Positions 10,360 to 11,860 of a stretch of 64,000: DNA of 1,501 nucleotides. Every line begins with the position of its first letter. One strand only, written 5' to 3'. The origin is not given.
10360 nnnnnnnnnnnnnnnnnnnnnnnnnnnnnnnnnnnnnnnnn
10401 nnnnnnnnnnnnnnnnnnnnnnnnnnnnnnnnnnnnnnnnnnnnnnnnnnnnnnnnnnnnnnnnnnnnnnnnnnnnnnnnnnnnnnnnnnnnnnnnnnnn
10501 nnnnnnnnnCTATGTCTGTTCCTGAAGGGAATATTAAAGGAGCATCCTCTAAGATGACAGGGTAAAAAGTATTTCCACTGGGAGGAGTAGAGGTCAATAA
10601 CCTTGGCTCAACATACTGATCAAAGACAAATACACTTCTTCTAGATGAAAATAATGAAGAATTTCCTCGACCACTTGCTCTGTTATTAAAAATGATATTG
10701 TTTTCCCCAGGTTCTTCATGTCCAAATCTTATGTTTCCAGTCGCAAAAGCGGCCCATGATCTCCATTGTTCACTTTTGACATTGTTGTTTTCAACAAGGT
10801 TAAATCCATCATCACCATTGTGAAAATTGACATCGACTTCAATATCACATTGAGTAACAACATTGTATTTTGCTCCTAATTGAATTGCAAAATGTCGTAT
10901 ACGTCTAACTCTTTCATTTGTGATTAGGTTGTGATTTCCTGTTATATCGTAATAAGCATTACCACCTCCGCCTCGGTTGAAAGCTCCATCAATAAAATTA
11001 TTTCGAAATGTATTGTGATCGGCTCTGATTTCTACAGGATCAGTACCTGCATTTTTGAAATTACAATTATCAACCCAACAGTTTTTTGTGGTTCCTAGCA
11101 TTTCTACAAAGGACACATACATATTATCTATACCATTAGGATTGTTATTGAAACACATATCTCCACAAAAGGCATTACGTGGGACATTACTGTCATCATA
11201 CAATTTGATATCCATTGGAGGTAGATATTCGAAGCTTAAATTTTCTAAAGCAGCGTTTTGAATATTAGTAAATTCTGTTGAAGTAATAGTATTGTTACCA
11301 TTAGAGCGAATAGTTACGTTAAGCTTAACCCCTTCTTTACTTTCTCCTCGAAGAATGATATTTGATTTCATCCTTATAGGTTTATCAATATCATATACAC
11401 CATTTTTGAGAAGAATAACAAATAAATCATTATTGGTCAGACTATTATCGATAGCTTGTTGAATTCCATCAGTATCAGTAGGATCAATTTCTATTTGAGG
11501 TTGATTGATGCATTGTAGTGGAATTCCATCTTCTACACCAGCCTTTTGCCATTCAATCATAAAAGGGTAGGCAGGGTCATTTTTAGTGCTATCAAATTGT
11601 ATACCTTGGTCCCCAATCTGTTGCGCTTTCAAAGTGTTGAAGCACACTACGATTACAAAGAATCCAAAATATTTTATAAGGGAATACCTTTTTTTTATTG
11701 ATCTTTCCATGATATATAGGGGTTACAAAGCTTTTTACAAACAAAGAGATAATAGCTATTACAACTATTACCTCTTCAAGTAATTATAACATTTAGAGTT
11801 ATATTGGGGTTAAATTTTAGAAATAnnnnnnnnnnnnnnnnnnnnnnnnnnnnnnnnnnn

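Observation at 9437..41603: Marine PUL with a gene set pointing to chondroitin/dermatan-sulfate-like proteoglycans, using TRAP uptake and several unassigned proteins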

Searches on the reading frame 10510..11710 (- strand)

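Call 43: find_homologous_proteins(query=window:10510-11710:-, max_evalue=0.00001)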
Query window:10510-11710:- (400 aa): 112 proteins with E <= 0.00001 among 3690 candidates.
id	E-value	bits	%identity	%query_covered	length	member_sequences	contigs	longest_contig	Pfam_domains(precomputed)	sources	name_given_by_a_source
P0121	1.8e-185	635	71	97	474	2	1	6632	PF18962.8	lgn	-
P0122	2.6e-182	624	69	97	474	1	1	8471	PF18962.8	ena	-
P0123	8.7e-156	537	64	90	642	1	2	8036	PF24517.3,PF18962.8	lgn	-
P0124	3.7e-152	525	60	96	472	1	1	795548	PF18962.8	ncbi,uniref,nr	ncbi:hypothetical protein A8C32_11625 [Flavivirga aquatica]|uniref:Secretion system C-terminal sorti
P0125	4.3e-151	521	60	95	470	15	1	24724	PF18962.8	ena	-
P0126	3.2e-150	519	60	95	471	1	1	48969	PF12708.13,PF18962.8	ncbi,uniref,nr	ncbi:T9SS type A sorting domain-containing protein [Tenacibaculum agarivorans]|uniref:T9SS type A so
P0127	6.5e-149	514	59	95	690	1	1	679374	PF12708.13,PF18962.8,PF17829.8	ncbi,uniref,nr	ncbi:T9SS type A sorting domain-containing protein [Tamlana sp. 2_MG-2023]|uniref:T9SS type A sortin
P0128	3.8e-143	495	62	89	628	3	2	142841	PF12708.13,PF24517.3,PF18962.8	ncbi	-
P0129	1.2e-142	494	58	93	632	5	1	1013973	PF12708.13,PF24517.3,PF18962.8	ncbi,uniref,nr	ncbi:glycosyl hydrolase family 28-related protein [uncultured Aquimarina sp.]|uniref:CBM96 family ca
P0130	1.7e-136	473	57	92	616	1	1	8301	PF18962.8,PF14200.13,PF00652.29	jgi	-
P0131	8.7e-103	362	48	92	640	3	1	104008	PF25490.1,PF18962.8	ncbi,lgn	-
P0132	6.8e-86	307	46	85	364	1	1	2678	-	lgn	-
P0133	2.4e-82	295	42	94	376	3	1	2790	-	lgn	-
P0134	1.4e-78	283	43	85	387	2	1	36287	-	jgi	-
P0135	6.5e-78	280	44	82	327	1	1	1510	-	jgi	jgi:hypothetical protein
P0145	5.8e-69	251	39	89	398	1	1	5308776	-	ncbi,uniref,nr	ncbi:hypothetical protein [Paraglaciecola sp. L3A3]|uniref:hypothetical protein n=1 Tax=Paraglacieco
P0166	8.0e-59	218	37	91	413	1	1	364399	-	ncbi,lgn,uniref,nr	ncbi:hypothetical protein [Colwellia sp. UCD-KL20]|uniref:hypothetical protein n=1 Tax=Colwellia sp.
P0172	3.4e-58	216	36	91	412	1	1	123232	-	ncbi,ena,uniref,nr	ncbi:hypothetical protein [Pseudocolwellia agarivorans]|uniref:hypothetical protein n=1 Tax=Pseudoco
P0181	2.1e-57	213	36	89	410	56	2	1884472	-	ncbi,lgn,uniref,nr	ncbi:hypothetical protein TW78_21970 [Vibrio coralliilyticus]|uniref:Uncharacterized protein n=2 Tax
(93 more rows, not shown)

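Call 54: predict_structure(alignment_id=A2)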
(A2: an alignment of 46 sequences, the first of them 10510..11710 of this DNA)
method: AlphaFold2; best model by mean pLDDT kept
length: 400 residues; sequences in the alignment: 46
mean_pLDDT: 91.6   pTM: 0.90
mean pLDDT of the five models: 91.6, 91.0, 90.0, 89.9, 89.8
residues with pLDDT >= 90: 306; 70-90: 71; 50-70: 14; < 50: 9
segments of 3 or more residues with pLDDT < 50: 392-400
pLDDT, mean of each block of 10 residues (from residue 1): 75 85 75 95 96 98 86 95 98 94 98 98 98 93 98 99 94 72 82 94 98 98 98 99 87 97 97 97 99 96 98 81 94 97 92 94 96 95 88 39
secondary structure, 60 per line:
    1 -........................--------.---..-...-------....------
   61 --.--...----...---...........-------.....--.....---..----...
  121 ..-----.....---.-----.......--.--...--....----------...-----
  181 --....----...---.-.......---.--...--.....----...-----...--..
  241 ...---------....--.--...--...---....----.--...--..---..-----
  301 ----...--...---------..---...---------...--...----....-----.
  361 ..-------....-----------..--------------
elements in order: H2-25 H51-54 E73-75 H80-89 E97-101 E104-108 E118-122 E128-132 E142-148 E154-156 E159-162 H183-186 E199-205 E212-214 E217-221 E226-228 E234-236 E239-243 E253-256 E262-264 E267-269 E273-276 E284-286 E305-307 E310-312 E339-341 E344-346 H351-354 E360-362 E370-373

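Call 56: fold_search(model_id=the predicted structure, library=pdb)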
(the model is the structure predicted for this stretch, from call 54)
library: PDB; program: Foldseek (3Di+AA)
matches with E <= 10: 363; with E <= 0.001: 38
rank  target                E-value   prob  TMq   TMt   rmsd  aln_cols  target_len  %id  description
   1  1pcl                  1.8e-05  1.00  0.23  0.25  11.1       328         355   14  UNUSUAL STRUCTURAL FEATURES IN THE PARALLEL BETA-HELIX IN PECTATE LYASES (released 1995-02-14)
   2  7chu_A                3.1e-05  1.00  0.29  0.24  11.5       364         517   13  Geobacillus virus E2 - ORF18 (released 2021-04-14)
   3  7o78_B                3.7e-05  1.00  0.29  0.25  10.3       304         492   13  Structure of the PL6 family chondroitinase B from Pseudopedobacter saltans, Pedsa3807 (released 2021-07-28)
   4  8jaz_A                6.0e-05  1.00  0.35  0.30  10.7       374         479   11  Structure of the alginate epimerase/lyase complexed with di-mannuronic acid (released 2024-05-08)
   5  3jur_D                7.2e-05  1.00  0.46  0.42   7.3       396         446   13  The crystal structure of a hyperthermoactive Exopolygalacturonase from Thermotoga maritima (released 2009-11-17)
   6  6c72_A                1.0e-04  0.99  0.25  0.18  14.8       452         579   12  Crystal structure of a tailspike protein gp49 from Acinetobacter baumannii bacteriophage Fri1, a capsular polysacchari (released 2019-01-23)
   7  9ozl_A                1.1e-04  1.00  0.31  0.34  10.4       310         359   14  Crystal structure of the polysaccharide lyase RbmB from Vibrio cholerae (released 2026-03-11)
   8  9ozl_D                1.2e-04  1.00  0.34  0.37   7.2       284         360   15  Crystal structure of the polysaccharide lyase RbmB from Vibrio cholerae (released 2026-03-11)
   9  8ja4                  1.2e-04  1.00  0.31  0.26  12.2       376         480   13  Structure of the alginate epimerase/lyase (released 2024-05-08)
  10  2ntb_A                1.2e-04  1.00  0.36  0.41   8.3       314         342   13  Crystal structure of pectin methylesterase in complex with hexasaccharide V (released 2007-09-18)
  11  2pyg_B                1.2e-04  1.00  0.22  0.23  11.6       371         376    9  Azotobacter vinelandii Mannuronan C-5 epimerase AlgE4 A-module (released 2008-05-27)
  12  2nsp_A                1.3e-04  1.00  0.37  0.43   7.8       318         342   13  Crystal structure of pectin methylesterase D178A mutant in complex with hexasaccharide I (released 2007-09-18)
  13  1jta                  1.5e-04  1.00  0.40  0.44  10.6       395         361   12  Crystal Structure of Pectate Lyase A (C2 form) (released 2002-06-19)
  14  8bwk_B                1.5e-04  1.00  0.26  0.16  10.6       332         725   11  Metagenomic derived PL6 alginate lyase (released 2023-12-20)
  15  3zsc_A                1.6e-04  1.00  0.36  0.42   9.7       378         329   12  Catalytic function and substrate recognition of the pectate lyase from Thermotoga maritima (released 2012-07-11)
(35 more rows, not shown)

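Call 91: find_encoding_contigs(protein=P0124, flank=10000, max_places=1)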
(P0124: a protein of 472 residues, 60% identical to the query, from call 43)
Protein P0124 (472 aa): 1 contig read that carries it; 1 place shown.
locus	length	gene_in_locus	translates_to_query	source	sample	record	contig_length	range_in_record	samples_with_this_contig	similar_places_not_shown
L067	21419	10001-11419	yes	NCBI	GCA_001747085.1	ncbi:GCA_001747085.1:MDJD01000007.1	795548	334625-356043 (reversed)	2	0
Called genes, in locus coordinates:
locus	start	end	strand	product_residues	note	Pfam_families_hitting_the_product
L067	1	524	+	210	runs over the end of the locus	PF01252:Peptidase_A8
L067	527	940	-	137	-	PF00072:Response_reg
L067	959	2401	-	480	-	PF08447:PAS_3 (weak), PF02518:HATPase_c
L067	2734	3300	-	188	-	PF01812:5-FTHF_cyc-lig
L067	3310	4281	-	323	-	PF24827:AstE_AspA_cat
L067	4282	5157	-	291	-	PF18030:Rimk_N, PF02955:GSH-S_ATP, PF14397:ATPgrasp_ST (faint), PF02655:ATP-grasp_3, PF08443:RimK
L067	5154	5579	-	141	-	PF05618:RimB-like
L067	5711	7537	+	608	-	PF01541:GIY-YIG, PF24348:DUF7508 (faint), PF27096:UvrC_M, PF22920:UvrC_RNaseH, PF08459:UvrC_RNaseH_dom, PF14520:HHH_5 (weak)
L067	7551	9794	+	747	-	PF01734:Patatin, PF19143:Omp85_2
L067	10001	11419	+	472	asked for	PF18962:Por_Secre_tail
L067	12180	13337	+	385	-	PF20510:HgmA_N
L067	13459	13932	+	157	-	PF07666:MpPF26 (faint)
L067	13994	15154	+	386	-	PF14696:Glyoxalase_5 (weak), PF00903:Glyoxalase (weak), PF13669:Glyoxalase_4, PF00903:Glyoxalase, PF13669:Glyoxalase_4 (weak)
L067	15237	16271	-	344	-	PF16670:PI-PLC-C1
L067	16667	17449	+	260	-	PF11306:DUF3108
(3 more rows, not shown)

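Call 92: find_encoding_contigs(protein=P0181, flank=10000, max_places=1)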
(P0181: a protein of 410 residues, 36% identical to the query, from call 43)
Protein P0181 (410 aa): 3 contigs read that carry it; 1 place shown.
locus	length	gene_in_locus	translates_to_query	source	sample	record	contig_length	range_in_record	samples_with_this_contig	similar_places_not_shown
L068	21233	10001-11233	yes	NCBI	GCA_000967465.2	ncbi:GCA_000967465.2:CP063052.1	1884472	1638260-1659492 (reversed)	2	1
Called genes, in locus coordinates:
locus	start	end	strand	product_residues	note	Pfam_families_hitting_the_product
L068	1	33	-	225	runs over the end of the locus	-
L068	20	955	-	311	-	-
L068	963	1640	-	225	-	-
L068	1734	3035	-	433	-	PF00561:Abhydrolase_1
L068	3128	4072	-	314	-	PF00126:HTH_1, PF03466:LysR_substrate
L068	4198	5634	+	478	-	PF08245:Mur_ligase_M, PF02875:Mur_ligase_C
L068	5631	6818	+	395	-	PF00144:Beta-lactamase (weak), PF00768:Peptidase_S11, PF13354:Beta-lactamase2, PF07943:PBP5_C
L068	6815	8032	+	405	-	PF07690:MFS_1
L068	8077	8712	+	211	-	PF00132:Hexapep, PF14602:Hexapep_2 (weak)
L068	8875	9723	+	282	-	PF02678:Pirin, PF05726:Pirin_C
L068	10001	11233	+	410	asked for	-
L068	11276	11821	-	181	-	-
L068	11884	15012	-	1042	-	PF00873:ACR_tran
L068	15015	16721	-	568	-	PF19335:HMBD, PF25919:BSH_CusB, PF25973:BSH_CzcB, PF25869:3HB_CusB, PF25954:Beta-barrel_RND_2, PF25944:Beta-barrel_RND (weak), PF25975:CzcB_C (weak), PF11604:CusF_Ec, +2 more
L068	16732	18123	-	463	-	PF02321:OEP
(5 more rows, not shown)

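Call 93: find_encoding_contigs(protein=P0145, flank=10000, max_places=1)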
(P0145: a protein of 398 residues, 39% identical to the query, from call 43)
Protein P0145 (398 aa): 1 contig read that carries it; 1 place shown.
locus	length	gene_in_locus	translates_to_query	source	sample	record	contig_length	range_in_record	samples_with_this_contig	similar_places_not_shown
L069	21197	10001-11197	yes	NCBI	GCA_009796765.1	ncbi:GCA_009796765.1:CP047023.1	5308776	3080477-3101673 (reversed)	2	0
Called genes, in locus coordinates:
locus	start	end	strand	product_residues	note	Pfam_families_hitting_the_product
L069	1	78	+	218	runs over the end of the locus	PF01081:Aldolase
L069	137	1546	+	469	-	PF00474:SSF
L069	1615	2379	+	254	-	PF00106:adh_short, PF23441:SDR (weak), PF13561:adh_short_C2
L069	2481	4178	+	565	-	PF00920:ILVD_EDD_N, PF24877:ILV_EDD_C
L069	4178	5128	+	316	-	PF00701:DHDPS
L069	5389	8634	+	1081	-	PF09092:Lyase_N, PF09093:Lyase_catalyt, PF02278:Lyase_8, PF02884:Lyase_8_C (weak)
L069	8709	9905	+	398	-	-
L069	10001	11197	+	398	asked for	-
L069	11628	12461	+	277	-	PF09224:DUF1961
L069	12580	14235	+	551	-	PF00884:Sulfatase, PF16347:SGSH_C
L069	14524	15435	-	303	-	PF00126:HTH_1, PF03466:LysR_substrate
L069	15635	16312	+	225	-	PF13417:GST_N_3, PF13409:GST_N_2, PF13410:GST_C_2 (weak)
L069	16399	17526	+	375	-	PF00107:ADH_zinc_N (weak)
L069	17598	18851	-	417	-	PF07470:Glyco_hydro_88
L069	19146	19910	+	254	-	PF00106:adh_short, PF08659:KR, PF13561:adh_short_C2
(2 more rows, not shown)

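Call 95: find_encoding_contigs(protein=P0172, flank=10000, max_places=1)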
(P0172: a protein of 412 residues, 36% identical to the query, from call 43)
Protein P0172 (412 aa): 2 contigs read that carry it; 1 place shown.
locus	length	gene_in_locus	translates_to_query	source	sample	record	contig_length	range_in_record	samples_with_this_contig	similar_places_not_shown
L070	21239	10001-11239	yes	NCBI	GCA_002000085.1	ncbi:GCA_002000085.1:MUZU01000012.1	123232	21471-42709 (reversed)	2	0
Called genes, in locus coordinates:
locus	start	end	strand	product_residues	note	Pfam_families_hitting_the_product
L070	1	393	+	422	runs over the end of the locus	PF00512:HisKA, PF02518:HATPase_c, PF13589:HATPase_c_3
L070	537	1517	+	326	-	PF02912:Phe_tRNA-synt_N, PF01409:tRNA-synt_2d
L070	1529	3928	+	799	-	PF01588:tRNA_bind, PF03483:B3_4, PF03484:B5, PF17759:tRNA_synthFbeta, PF03147:FDX-ACB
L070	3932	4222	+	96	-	PF00216:Bac_DNA_binding, PF18291:HU-HIG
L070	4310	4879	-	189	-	PF11157:DUF2937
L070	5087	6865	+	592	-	PF00664:ABC_membrane, PF00005:ABC_tran, PF02463:SMC_N (weak)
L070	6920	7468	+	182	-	PF07209:DUF1415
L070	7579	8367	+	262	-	-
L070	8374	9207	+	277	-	PF01832:Glucosaminidase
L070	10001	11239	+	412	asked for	-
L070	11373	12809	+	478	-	-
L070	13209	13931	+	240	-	PF00392:GntR, PF07729:FCD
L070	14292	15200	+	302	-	PF05035:DGOK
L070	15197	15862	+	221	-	PF01081:Aldolase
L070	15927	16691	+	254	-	PF00106:adh_short, PF23441:SDR, PF13561:adh_short_C2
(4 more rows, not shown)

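Call 96: find_encoding_contigs(protein=P0166, flank=10000, max_places=1)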
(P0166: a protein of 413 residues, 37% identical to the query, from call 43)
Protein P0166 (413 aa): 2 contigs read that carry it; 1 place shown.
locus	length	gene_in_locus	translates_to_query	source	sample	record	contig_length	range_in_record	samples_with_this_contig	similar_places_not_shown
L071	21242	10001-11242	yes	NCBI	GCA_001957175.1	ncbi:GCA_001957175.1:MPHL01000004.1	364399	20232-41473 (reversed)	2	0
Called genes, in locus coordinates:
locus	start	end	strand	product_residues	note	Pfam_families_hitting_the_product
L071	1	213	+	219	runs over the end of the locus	PF04012:PspA_IM30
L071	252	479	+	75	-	PF06667:PspB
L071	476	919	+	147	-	PF04024:PspC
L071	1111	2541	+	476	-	PF04317:DUF463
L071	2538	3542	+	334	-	PF05128:DUF697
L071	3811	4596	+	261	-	PF00351:Biopterin_H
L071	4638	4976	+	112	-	PF01329:Pterin_4a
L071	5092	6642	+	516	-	PF01842:ACT, PF00158:Sigma54_activat, PF14532:Sigma54_activ_2, PF07724:AAA_2 (weak), PF00004:AAA (weak), PF07728:AAA_5, PF25601:AAA_lid_14, PF18024:HTH_50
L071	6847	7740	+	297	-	PF11219:DUF3014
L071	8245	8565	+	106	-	PF08722:Tn7_TnsA-like_N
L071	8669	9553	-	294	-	PF01609:DDE_Tnp_1, PF13612:DDE_Tnp_1_3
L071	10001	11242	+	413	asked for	-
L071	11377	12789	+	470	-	-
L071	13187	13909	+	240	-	PF00392:GntR, PF07729:FCD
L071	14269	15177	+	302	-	PF05035:DGOK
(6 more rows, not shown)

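Call 97: find_encoding_contigs(protein=P0129, flank=10000, max_places=1)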
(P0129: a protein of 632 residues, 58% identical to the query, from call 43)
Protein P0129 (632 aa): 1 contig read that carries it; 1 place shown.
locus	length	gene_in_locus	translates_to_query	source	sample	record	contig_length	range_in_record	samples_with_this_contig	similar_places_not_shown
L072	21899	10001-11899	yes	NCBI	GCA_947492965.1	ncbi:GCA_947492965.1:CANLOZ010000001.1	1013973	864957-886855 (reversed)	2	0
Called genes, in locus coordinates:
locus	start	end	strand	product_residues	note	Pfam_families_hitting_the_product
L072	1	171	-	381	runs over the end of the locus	PF03781:FGE-sulfatase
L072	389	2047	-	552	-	PF00884:Sulfatase, PF01663:Phosphodiest, PF16347:SGSH_C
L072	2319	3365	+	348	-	PF01263:Aldose_epim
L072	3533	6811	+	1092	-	PF00722:Glyco_hydro_16, PF17957:Big_7, PF00722:Glyco_hydro_16, PF17957:Big_7, PF14200:RicinB_lectin_2 (weak), PF18962:Por_Secre_tail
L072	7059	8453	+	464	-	PF00884:Sulfatase, PF16347:SGSH_C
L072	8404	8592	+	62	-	-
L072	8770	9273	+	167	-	-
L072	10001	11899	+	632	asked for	PF12708:Pect-lyase_RHGA_epim, PF24517:CBM96, PF18962:Por_Secre_tail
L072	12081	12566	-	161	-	PF03203:MerC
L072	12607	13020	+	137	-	PF01475:FUR (weak)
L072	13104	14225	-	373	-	PF02595:Gly_kinase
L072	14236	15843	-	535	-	PF00474:SSF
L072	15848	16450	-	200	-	PF13302:Acetyltransf_3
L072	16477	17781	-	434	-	PF03200:Glyco_hydro_63 (faint), PF22422:MGH1-like_GH, PF01204:Trehalase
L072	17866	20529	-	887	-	PF13620:CarboxypepD_reg, PF13715:CarbopepD_reg_2, PF07715:Plug, PF00593:TonB_dep_Rec_b-barrel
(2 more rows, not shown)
